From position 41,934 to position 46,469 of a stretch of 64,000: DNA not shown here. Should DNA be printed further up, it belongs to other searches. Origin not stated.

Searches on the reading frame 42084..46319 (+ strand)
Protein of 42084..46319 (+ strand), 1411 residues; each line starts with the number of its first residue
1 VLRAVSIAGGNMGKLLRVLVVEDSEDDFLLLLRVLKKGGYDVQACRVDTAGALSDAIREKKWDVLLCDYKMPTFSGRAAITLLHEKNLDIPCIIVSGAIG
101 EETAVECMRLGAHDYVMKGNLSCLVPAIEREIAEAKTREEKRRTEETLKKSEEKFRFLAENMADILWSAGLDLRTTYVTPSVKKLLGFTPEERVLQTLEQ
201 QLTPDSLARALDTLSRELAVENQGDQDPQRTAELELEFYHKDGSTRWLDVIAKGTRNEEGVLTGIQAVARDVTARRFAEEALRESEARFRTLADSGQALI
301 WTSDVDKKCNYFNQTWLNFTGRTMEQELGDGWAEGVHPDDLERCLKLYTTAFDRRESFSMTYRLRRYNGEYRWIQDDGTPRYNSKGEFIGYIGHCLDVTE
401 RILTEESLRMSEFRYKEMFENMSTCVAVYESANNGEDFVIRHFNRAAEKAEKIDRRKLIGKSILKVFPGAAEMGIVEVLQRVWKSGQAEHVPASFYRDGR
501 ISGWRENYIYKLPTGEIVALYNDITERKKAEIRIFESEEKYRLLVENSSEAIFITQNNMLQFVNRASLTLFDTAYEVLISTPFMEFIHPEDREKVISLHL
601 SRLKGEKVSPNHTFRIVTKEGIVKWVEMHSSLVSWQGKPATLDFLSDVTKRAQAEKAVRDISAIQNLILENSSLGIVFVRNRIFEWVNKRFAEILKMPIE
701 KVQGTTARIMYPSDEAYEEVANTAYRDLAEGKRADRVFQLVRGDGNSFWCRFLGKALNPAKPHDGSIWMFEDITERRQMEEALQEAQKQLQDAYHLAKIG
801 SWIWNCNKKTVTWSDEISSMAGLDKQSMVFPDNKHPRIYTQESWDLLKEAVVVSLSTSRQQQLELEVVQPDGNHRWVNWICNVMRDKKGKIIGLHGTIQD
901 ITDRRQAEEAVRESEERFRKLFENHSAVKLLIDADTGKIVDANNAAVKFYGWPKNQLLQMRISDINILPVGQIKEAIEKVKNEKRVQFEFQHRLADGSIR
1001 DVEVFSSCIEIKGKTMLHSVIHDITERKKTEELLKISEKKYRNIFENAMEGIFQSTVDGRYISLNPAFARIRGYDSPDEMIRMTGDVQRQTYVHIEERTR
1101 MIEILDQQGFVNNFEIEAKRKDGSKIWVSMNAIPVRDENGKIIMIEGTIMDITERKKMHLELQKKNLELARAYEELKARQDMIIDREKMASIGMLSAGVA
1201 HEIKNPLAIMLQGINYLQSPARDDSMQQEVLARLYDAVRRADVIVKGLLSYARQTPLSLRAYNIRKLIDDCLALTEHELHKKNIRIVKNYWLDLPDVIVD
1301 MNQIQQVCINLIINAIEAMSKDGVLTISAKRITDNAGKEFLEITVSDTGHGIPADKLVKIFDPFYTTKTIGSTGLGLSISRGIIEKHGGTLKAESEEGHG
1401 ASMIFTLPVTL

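Call 59: search_protein_families(library=pfam, proteins=[window:42084-46319:+], max_evalue=0.000001)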
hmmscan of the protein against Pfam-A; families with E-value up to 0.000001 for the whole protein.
window:42084-46319:+ (1411 aa): 9 families
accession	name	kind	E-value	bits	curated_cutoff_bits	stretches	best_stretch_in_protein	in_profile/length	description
PF13426.13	PAS_9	-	1.9e-66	221.3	27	3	1050-1154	2-103/103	PAS domain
PF00989.32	PAS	-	7.5e-63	210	22.6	3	1040-1152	2-113/113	PAS fold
PF08447.18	PAS_3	-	1.8e-62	208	25.6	5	311-393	3-87/89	PAS fold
PF08448.16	PAS_4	-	5.6e-53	178.3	23.1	1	1045-1156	1-109/110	PAS fold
PF13188.13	PAS_8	-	6.1e-34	115.2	21.8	0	1040-1088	2-51/65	PAS domain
PF02518.31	HATPase_c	-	3.9e-26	92.1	26.4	1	1301-1410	3-110/111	Histidine kinase-, DNA gyrase B-, and HSP90-like ATPase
PF00072.30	Response_reg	-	3.9e-16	59.6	30.2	1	18-119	1-100/111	Response regulator receiver domain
PF12860.13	PAS_7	-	7.9e-09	36.1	27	0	680-781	13-115/115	PAS fold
PF00512.31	HisKA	-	1.7e-07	31.6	26.9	1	1194-1254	4-63/66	His Kinase A (phospho-acceptor) domain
